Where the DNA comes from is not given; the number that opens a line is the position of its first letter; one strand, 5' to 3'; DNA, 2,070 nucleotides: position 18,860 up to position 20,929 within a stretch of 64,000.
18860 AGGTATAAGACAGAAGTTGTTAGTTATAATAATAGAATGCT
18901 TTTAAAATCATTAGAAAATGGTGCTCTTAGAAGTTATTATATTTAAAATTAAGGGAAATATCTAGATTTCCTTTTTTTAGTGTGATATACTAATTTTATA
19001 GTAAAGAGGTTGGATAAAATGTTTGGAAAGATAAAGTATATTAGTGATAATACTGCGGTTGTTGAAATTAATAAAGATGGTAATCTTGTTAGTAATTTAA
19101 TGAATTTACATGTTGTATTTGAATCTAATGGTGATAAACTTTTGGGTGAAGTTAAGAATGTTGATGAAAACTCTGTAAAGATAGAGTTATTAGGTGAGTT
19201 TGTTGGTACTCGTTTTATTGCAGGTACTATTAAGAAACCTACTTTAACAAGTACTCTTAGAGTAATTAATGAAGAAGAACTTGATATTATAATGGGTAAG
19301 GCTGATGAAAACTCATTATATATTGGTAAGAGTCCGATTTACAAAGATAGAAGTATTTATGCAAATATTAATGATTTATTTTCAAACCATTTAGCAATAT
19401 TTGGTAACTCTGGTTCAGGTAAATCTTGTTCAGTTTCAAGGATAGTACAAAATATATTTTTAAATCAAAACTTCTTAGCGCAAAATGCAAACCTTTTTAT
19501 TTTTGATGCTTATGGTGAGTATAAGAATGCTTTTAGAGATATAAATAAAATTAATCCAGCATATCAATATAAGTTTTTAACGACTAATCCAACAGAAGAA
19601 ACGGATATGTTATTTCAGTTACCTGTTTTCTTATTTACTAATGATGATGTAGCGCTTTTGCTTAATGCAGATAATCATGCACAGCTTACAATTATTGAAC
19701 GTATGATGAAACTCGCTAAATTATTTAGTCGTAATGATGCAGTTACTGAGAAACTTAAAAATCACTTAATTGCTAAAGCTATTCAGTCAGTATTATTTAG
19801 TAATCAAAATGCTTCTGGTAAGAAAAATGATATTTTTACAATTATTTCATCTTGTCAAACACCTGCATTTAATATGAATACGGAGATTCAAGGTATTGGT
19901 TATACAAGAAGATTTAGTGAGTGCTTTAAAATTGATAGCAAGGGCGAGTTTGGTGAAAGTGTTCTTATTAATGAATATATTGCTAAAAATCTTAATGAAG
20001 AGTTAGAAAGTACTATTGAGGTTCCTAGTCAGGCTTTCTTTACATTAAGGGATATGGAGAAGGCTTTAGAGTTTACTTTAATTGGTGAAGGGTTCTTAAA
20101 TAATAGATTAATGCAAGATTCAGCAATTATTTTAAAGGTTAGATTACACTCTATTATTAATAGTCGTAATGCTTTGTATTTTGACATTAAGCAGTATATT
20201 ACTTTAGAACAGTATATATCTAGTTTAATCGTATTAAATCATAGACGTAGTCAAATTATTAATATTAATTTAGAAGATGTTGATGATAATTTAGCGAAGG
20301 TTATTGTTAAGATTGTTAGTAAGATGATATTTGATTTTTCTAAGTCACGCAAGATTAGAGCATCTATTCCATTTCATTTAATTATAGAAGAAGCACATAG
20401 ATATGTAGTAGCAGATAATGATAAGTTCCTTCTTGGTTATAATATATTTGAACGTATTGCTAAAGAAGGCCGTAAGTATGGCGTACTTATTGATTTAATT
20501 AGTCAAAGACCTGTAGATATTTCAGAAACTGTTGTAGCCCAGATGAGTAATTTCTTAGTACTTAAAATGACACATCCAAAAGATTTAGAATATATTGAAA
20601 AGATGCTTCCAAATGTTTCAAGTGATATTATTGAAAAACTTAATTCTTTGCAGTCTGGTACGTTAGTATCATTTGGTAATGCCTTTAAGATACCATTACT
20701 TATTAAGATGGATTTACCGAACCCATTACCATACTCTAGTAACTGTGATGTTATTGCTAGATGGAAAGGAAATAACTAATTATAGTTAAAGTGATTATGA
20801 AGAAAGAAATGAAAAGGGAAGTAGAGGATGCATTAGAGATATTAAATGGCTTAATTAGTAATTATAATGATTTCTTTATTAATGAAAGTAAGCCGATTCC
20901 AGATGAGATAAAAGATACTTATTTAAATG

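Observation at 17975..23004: Uncharacterised HerA-like ATPase plus catalytically eroded helicase-IV-like/zinc-ribbon protein: candidate novel defence or DNA-processing module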

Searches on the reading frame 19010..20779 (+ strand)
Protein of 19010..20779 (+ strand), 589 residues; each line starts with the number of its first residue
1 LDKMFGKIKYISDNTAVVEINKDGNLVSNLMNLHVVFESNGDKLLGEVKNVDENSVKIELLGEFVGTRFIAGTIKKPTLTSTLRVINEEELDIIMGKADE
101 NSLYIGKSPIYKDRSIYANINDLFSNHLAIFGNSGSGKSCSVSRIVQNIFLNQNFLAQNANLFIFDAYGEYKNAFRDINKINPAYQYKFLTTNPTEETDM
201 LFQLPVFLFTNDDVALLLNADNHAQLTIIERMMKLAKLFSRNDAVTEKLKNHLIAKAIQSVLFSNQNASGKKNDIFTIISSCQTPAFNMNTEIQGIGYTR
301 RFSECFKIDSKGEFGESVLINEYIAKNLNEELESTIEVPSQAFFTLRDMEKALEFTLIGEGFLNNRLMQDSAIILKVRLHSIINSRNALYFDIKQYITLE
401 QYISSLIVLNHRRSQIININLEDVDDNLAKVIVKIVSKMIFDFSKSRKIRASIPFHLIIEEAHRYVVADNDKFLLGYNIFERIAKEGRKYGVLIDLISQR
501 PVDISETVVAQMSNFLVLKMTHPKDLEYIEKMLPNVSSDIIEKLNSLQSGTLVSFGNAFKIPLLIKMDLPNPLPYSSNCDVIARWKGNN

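Call 3: search_protein_families(library=pfam, proteins=[window:19010-20779:+], max_evalue=0.1)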
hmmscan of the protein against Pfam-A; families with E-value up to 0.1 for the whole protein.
window:19010-20779:+ (589 aa): 5 families
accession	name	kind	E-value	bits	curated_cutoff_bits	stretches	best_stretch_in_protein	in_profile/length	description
PF01935.23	DUF87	-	1e-20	75.2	23.2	1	105-254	3-145/220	Helicase HerA, central domain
PF01580.24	FtsK_SpoIIIE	-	0.00023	21.1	24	1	111-151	26-65/221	FtsK/SpoIIIE family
PF10412.15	TrwB_AAD_bind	-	0.021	14.2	20.5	1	125-177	15-61/387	Type IV secretion-system coupling protein DNA-binding domain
PF00071.28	Ras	-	0.042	13.9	21.6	0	128-153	2-27/162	Ras family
PF08477.19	Roc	-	0.043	14.5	27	0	128-154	2-28/119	Ras of Complex, Roc, domain of DAPkinase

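Call 4: search_protein_families(library=padloc, proteins=[window:19010-20779:+], max_evalue=0.1)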
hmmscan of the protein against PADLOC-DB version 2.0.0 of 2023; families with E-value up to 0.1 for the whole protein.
window:19010-20779:+ (589 aa): 15 families
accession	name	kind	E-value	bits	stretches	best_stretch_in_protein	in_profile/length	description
PDLC04102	HerA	-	2.2e-103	344.8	1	53-585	87-637/654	-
PDLC04105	HerA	-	5.6e-68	227.9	2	394-587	358-555/576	-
PDLC04106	HerA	-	1e-59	200.7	1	97-587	147-648/667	-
PDLC04098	HerA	-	1e-57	194.2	2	338-586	410-667/686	-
PDLC04097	HerA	-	1e-51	174.3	1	19-569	49-594/618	-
PDLC02188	HerA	-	1.8e-47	160.5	1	113-587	132-562/578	-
PDLC02185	HerA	-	3.9e-47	159.3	2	416-587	408-581/585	-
PDLC04100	HerA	-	1.4e-42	144.1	2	418-586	404-573/580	-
PDLC04103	HerA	-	6.6e-42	141.6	2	374-586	358-575/579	-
PDLC04104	HerA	-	8.4e-34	114.9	1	392-586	158-355/379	-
PDLC04140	mad8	-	1.2e-18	65.7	1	123-566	24-298/314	mads_8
PDLC01055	HerA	-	9.3e-16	55.7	2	378-567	341-524/532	Type III coevolved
PDLC04101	HerA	-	2.7e-13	47.4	1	47-218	80-252/400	-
PDLC04107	HerA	-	1e-12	45.7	1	77-255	116-298/306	-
PDLC04099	HerA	-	1.1e-11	42.5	1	49-173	82-212/214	-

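Call 5: search_protein_families(library=ncbifam, proteins=[window:19010-20779:+], max_evalue=0.1)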
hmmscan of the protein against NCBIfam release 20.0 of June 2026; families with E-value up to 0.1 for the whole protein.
window:19010-20779:+ (589 aa): 8 families
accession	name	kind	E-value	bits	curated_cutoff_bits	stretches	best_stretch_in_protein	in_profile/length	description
NF042944.1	HerA_antiphage_2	equivalog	6.5e-51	173.7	850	1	115-587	126-562/576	anti-phage-associated helicase HerA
NF042943.1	HerA_antiphage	equivalog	2.3e-42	145.3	800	2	413-585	393-566/566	anti-phage-associated helicase HerA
NF040937.1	HerA_Thermprot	equivalog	1.5e-36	125.8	800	2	395-586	288-480/487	DNA double-strand break repair helicase HerA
NF040819.1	helicase_HerA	equivalog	2.6e-27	95.6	970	2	452-567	401-514/561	DNA double-strand break repair helicase HerA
NF053655.1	CedD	equivalog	9.3e-13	47.7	600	2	25-188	135-278/527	DNA-translocating ATPase CedD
NF033849.1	ser_rich_anae_1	subfamily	6.7e-09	33.7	650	1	425-529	985-1099/1163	serine-rich protein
NF045971.1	conju_CD1110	equivalog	8.2e-08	31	325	2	100-175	391-460/752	VirB4-like conjugal transfer ATPase, CD1110 family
TIGR03925.1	T7SS_EccC_b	equivalog_domain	0.0012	17.2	346.55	1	125-173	361-407/564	type VII secretion protein EccCb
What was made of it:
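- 19019..20779 (+): herA: an intact HerA/FtsK-superfamily ATPase (586 aa). Pfam DUF87 1e-20, PADLOC HerA 2e-103, NCBIfam HerA models below equivalog cutoffs (calls 3-5).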

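Call 8: search_solved_structures(query=window:19010-20779:+, max_evalue=0.01)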
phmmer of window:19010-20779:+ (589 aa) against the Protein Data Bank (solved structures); distinct sequences matched with E-value up to 0.01: 9.
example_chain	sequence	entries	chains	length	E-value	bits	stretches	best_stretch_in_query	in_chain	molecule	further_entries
9c1m_M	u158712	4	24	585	6.1e-42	147.2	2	413-586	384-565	ATP-binding protein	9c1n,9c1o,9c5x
8xau_A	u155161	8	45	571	5e-39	137.6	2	394-586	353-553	ATP-binding protein | HerA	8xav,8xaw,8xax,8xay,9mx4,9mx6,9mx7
8ziq_M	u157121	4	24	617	2.1e-36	128.9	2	413-586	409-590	HerA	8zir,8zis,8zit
4d2i_A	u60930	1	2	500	1.1e-32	116.6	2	396-586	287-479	HERA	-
8wiv_A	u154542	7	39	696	5.5e-29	104.4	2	424-588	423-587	Helicase HerA central domain-containing protein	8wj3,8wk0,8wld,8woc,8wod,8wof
8j4u_M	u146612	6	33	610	1.3e-27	99.9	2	419-585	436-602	Nucleoside triphosphate hydrolase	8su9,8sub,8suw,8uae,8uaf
8yho_A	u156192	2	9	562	2.1e-27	99.2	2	417-566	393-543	DUF87 domain-containing protein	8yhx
9x1l_A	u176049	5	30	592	2.5e-20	75.9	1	453-567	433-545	DNA helicase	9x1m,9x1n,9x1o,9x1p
8wet_A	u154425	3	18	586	3.2e-06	29.3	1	439-531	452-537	TdpA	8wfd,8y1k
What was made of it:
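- Closest known: NurA-HerA DNA end-resection complex. Same: The window HerA matches Sulfolobus HerA 4d2i at 1e-32 (call 8).
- Checked: It matches solved HerA structures at e-42 to e-20 (call 8).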

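Call 17: search_protein_families(library=phrogs, proteins=[window:19010-20779:+], max_evalue=0.01)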
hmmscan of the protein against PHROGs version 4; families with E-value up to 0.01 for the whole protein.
window:19010-20779:+ (589 aa): 3 families
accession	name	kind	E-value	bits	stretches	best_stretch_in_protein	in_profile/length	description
phrog_7035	-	unknown function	1.7e-63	216.4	1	65-586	147-626/969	-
phrog_2666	-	head and packaging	3.7e-13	50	1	453-538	421-502/555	terminase large subunit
phrog_36696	-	unknown function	0.0059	17.9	0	397-472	7-82/93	-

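Call 32: search_dna_similar(query=window:19019-20779:+, collection=plasmids, mode=protein, max_rows=25)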
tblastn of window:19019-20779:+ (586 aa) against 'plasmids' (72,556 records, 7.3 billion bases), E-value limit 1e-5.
Records with a match: 633; places in all: 655; records where one place covers at least 80% of the query: 109.
Best place of each record, by identity: <60% 633.
By first word of the organism name: Klebsiella 137; Citrobacter 70; Escherichia 65; Enterobacter 55; Listeria 54; Serratia 20; Salmonella 14; Acinetobacter 12; Enterococcus 11; Bradyrhizobium 11; and 84 more.
By predicted mobility (MOB-suite, as given by PLSDB): conjugative 272; mobilizable 228; non-mobilizable 133.
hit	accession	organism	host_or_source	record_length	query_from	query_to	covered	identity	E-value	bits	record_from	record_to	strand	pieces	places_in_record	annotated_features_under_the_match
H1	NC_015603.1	Lactobacillus kefiranofaciens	-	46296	3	582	99%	31.1%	7e-82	287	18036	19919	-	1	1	ATP-binding protein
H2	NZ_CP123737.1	Lactobacillus kefiranofaciens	Tibetan kefir grain,mixed culture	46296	3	582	99%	31.1%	7e-82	287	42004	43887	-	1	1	ATP-binding protein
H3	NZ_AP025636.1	Enterococcus innesii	-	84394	53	582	90%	31.9%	9e-84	293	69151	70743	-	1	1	ATP-binding protein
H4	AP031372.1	Enterococcus casseliflavus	-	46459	53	582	90%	31.5%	2e-78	278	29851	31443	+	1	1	hypothetical protein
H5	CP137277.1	Listeria monocytogenes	fungus products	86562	53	582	90%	30.4%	8e-67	280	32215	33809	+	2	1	DUF87 domain-containing protein | hypothetical protein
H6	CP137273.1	Listeria monocytogenes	fungus products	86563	53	582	90%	30.4%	8e-67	280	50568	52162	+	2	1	DUF87 domain-containing protein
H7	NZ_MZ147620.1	Listeria welshimeri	-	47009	53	582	90%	30.4%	8e-79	278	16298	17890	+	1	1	DUF87 domain-containing protein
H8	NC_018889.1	Listeria monocytogenes SLCC2372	-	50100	53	582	90%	30.4%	8e-79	278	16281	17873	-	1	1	DUF87 domain-containing protein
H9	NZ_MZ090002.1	Listeria monocytogenes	-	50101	53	582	90%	30.4%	8e-79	278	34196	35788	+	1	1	DUF87 domain-containing protein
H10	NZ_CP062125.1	Listeria monocytogenes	-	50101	53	582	90%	30.4%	8e-79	278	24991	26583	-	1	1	DUF87 domain-containing protein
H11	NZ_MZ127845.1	Listeria innocua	-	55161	53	582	90%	30.4%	8e-79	278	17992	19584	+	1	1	DUF87 domain-containing protein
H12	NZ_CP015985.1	Listeria monocytogenes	Homo sapiens,blood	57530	53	582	90%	30.4%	8e-79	278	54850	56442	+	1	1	DUF87 domain-containing protein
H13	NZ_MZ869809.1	Listeria welshimeri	-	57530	53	582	90%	30.4%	8e-79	278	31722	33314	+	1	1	DUF87 domain-containing protein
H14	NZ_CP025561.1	Listeria monocytogenes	-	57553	53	582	90%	30.4%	8e-79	278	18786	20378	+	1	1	DUF87 domain-containing protein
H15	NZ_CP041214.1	Listeria monocytogenes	food,chocolate milk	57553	53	582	90%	30.4%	8e-79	278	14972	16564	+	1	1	DUF87 domain-containing protein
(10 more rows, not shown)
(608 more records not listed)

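Call 33: search_dna_similar(query=window:19019-20779:+, collection=phages, mode=protein, max_rows=25)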
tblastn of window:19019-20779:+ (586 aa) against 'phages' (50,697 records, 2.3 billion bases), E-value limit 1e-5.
Records with a match: 3; places in all: 3; records where one place covers at least 80% of the query: 0.
Best place of each record, by identity: <60% 3.
By first word of the organism name: Blautia 1; Bacteriophage 1; Caudoviricetes 1.
By host as written in the record: - 2; Blautia coccoides 1.
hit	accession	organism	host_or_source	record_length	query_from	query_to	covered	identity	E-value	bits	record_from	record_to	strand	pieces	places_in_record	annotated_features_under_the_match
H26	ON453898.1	Blautia phage Montmirail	Blautia coccoides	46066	415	583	29%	32.6%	4e-19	98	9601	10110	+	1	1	terminase large subunit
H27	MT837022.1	Bacteriophage sp.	human fecal samples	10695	413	575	28%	25.7%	2e-12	77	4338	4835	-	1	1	record has no annotation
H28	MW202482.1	Caudoviricetes sp.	Manatee Spring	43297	437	556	20%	25.0%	9e-6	55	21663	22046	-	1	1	hera helicase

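Call 34: get_annotated_region(hit=H1, flank=6000)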
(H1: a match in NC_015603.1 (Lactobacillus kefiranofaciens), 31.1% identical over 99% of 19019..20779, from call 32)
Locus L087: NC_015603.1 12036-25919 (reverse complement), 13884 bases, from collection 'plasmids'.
description: Lactobacillus kefiranofaciens subsp. kefiranofaciens plasmid pWW2, complete sequence
organism: Lactobacillus kefiranofaciens (NCBI taxid 190905)
taxonomy: Bacteria; Bacillota; Bacilli; Lactobacillales; Lactobacillaceae; Lactobacillus; Lactobacillus kefiranofaciens
host: -; source: -; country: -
typing (MOB-suite, as given by PLSDB): conjugative; replicon rep_cluster_707; relaxase MOBQ; mating-pair formation MPF_T
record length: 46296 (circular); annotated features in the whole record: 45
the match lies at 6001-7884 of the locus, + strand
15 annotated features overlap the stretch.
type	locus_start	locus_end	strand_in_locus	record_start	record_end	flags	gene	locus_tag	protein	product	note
CDS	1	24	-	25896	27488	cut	-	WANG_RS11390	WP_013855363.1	ABC transporter ATP-binding protein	-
CDS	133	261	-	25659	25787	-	-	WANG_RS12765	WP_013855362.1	hypothetical protein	-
CDS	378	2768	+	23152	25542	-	-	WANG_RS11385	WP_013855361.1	protein kinase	GO:0006468 - protein phosphorylation [Evidence IEA]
CDS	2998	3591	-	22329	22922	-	-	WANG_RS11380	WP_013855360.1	recombinase family protein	GO:0006310 - DNA recombination [Evidence IEA]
CDS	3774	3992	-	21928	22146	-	-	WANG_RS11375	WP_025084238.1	hypothetical protein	-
CDS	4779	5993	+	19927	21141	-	-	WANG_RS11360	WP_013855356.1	SIR2 family protein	-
CDS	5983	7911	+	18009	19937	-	-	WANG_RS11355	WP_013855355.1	ATP-binding protein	-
CDS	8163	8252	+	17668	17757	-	-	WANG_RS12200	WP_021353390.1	putative holin-like toxin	-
CDS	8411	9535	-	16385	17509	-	-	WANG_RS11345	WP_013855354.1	ArdC-like ssDNA-binding domain-containing protein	-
CDS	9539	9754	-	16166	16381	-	-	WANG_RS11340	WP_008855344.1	hypothetical protein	-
CDS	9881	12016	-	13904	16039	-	topB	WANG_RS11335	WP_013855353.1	type IA DNA topoisomerase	GO:0006265 - DNA topological change [Evidence IEA]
CDS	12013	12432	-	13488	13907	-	-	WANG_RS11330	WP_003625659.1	hypothetical protein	-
CDS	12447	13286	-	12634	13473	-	-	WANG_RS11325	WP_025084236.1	conjugal transfer protein TrbL family protein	-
CDS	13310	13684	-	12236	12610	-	-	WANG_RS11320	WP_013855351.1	hypothetical protein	-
CDS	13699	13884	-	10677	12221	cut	-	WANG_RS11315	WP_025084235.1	VirD4-like conjugal transfer protein, CD1115 family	-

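Call 35: get_annotated_region(hit=H3, flank=6000)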
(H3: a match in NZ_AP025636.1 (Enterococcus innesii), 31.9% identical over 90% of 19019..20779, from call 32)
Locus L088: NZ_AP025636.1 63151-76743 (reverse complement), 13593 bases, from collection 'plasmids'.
description: Enterococcus innesii strain DB-1 plasmid pEIDB1, complete sequence
organism: Enterococcus innesii (NCBI taxid 2839759)
taxonomy: Bacteria; Bacillota; Bacilli; Lactobacillales; Enterococcaceae; Enterococcus; Enterococcus innesii
host: -; source: -; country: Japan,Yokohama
typing (MOB-suite, as given by PLSDB): non-mobilizable; replicon rep_cluster_183
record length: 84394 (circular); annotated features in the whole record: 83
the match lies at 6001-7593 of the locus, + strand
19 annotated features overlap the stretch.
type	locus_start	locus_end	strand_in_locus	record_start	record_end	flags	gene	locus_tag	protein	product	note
CDS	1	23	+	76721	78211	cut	dcm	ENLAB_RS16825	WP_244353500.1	DNA (cytosine-5-)-methyltransferase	GO:0006304 - DNA modification [Evidence IEA]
CDS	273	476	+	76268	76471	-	-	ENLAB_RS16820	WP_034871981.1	hypothetical protein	-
CDS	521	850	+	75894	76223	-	-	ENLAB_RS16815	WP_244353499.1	hypothetical protein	-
CDS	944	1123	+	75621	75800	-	-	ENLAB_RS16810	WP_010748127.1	hypothetical protein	-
CDS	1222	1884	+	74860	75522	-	-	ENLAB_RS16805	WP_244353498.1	DUF2786 domain-containing protein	-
CDS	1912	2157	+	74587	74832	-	-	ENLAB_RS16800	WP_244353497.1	hypothetical protein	-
CDS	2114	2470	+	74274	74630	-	-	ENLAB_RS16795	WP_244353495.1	hypothetical protein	-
CDS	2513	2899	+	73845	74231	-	-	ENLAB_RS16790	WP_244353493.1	DUF6075 family protein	-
CDS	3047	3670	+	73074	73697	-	-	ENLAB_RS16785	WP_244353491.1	CPBP family intramembrane glutamic endopeptidase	GO:0071586 - CAAX-box protein processing [Evidence IEA]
CDS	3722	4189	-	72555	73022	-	-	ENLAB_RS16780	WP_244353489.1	LMxysn_1693 family intestinal colonization protein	-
CDS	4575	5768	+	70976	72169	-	-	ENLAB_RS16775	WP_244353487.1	SIR2 family protein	-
CDS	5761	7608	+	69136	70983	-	-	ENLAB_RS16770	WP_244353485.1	ATP-binding protein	-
CDS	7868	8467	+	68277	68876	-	-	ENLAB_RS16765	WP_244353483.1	tyrosine-type recombinase/integrase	GO:0015074 - DNA integration [Evidence IEA]; GO:0006310 - DNA recombination [Evidence IEA]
CDS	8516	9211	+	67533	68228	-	-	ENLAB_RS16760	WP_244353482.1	Fic family protein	-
CDS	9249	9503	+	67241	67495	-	-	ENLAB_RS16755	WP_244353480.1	helix-turn-helix transcriptional regulator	-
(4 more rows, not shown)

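Call 36: get_annotated_region(hit=H8, flank=6000)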
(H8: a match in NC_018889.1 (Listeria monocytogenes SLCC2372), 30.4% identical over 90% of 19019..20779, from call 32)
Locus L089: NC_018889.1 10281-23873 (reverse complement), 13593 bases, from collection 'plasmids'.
description: Listeria monocytogenes SLCC2372 plasmid pLM1-2cUG1, complete sequence
organism: Listeria monocytogenes SLCC2372 (NCBI taxid 932920)
taxonomy: Bacteria; Bacillota; Bacilli; Bacillales; Listeriaceae; Listeria; Listeria monocytogenes; Listeria monocytogenes SLCC2372
host: -; source: -; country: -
typing (MOB-suite, as given by PLSDB): mobilizable; replicon rep_cluster_110; relaxase MOBP,MOBP
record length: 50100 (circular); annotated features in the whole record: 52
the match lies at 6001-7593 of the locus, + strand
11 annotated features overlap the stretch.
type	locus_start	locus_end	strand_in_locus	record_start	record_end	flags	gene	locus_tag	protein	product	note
CDS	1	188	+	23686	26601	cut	-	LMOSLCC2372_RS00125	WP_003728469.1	Tn3 family transposase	-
CDS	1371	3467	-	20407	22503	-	copB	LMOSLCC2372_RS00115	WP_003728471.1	copper-translocating P-type ATPase CopB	-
CDS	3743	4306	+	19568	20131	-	-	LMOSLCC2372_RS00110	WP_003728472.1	recombinase family protein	GO:0006310 - DNA recombination [Evidence IEA]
CDS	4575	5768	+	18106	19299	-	-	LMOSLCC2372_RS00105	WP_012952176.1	SIR2 family protein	-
CDS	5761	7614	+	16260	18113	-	-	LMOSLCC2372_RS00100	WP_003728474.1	DUF87 domain-containing protein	-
CDS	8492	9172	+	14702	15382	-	-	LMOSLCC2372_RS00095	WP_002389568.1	IS6 family transposase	-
CDS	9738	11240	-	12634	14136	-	-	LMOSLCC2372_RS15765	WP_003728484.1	ArdC-like ssDNA-binding domain-containing protein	-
CDS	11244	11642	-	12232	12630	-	-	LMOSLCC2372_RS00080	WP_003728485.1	hypothetical protein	-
CDS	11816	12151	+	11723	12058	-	-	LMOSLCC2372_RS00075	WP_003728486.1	helix-turn-helix transcriptional regulator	-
CDS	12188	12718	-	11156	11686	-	-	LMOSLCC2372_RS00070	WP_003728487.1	hypothetical protein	-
CDS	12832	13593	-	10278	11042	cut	-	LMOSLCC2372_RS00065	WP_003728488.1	Fic family protein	-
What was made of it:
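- Closest known: SIR2-HerA and DUF4297-HerA anti-phage systems. Same: These are the closest annotated HerA relatives by sequence (31% identity; best PADLOC HerA model 345 bits; best solved-structure matches are HerA or HerA-type 'ATP-binding protein' chains, e-42 to e-36) (calls 4, 8, 32, 34-36).
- The nearest annotated HerA relatives are SIR2-HerA pairs on Firmicute plasmids (31% identity; calls 32, 34-36).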

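Call 50: find_homologous_proteins(query=window:19019-20779:+, max_evalue=1e-20)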
Query window:19019-20779:+ (586 aa): 7898 proteins with E <= 1e-20 among 8000 candidates; the best 120 are listed.
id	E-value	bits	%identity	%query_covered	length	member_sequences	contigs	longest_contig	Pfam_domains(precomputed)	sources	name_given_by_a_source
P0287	0.0e+0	1276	100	100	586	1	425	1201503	PF01935.24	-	-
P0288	0.0e+0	1276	100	100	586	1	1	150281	PF01935.24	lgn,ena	-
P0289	0.0e+0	1276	100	100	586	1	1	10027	PF01935.24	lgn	-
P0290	0.0e+0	1276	100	100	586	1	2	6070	PF01935.24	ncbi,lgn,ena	-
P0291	0.0e+0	1276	100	100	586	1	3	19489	PF01935.24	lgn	-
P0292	0.0e+0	1275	100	100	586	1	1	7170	PF01935.24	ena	-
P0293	0.0e+0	1275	100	100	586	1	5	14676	PF01935.24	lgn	-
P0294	0.0e+0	1275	100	100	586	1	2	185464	PF01935.24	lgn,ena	-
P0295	0.0e+0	1275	100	100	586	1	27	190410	PF01935.24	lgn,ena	-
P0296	0.0e+0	1275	100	100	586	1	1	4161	PF01935.24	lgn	-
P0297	0.0e+0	1275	100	100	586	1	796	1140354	PF01935.24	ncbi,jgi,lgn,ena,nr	ncbi:MAG: hypothetical protein DBY43_03195 [Clostridiaceae bacterium]|jgi:hypothetical protein|nr:MA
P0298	0.0e+0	1275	100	100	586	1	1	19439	PF01935.24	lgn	-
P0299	0.0e+0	1275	100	100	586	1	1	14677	PF01935.24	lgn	-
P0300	0.0e+0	1275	100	100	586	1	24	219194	PF01935.24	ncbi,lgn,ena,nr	ncbi:putative uncharacterized protein [Clostridium sp. CAG:533]|nr:putative uncharacterized protein 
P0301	0.0e+0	1274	100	100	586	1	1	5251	PF01935.24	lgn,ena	-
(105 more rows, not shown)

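Call 51: search_protein_families(library=padloc, proteins=[L087:4779-5993:+], max_evalue=0.001)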
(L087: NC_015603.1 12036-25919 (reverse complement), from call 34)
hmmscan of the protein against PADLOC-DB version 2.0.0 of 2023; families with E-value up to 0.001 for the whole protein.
L087:4779-5993:+ (404 aa): 26 families (the best 25 are shown)
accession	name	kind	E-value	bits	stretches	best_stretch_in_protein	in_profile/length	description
PDLC04084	SIR2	-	6.4e-95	316.8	1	18-392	20-405/414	-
PDLC04090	SIR2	-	1.4e-85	286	1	10-392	9-409/426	-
PDLC04075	SIR2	-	2.1e-42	143.3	1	4-370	17-389/414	-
PDLC02186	SIR2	-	5.3e-41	139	1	11-392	3-402/412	-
PDLC04079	SIR2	-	6.5e-41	138.3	1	34-327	45-358/430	-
PDLC04093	SIR2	-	1.6e-40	137.3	1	37-340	21-323/395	-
PDLC04076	SIR2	-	1.3e-37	128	1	64-393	42-398/406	-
PDLC04081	SIR2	-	7.7e-33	112.1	1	94-320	70-293/345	-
PDLC04094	SIR2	-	1.8e-32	111.1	1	40-314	23-284/399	-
PDLC04085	SIR2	-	1.9e-30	104.1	2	255-373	311-430/463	-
PDLC04089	SIR2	-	4.9e-29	99.6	1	30-329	9-271/336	-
PDLC04087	SIR2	-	2.3e-24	83.9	1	126-357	98-320/343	-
PDLC04088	SIR2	-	3.2e-24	83.8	1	121-322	131-323/390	-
PDLC04080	SIR2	-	1.2e-22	78.5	1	158-324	116-301/347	-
PDLC04082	SIR2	-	1.6e-22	77.9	1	139-314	105-276/345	-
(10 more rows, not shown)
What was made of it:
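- The best PADLOC model comes from the block next to the SIR2 models (calls 4, 51).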
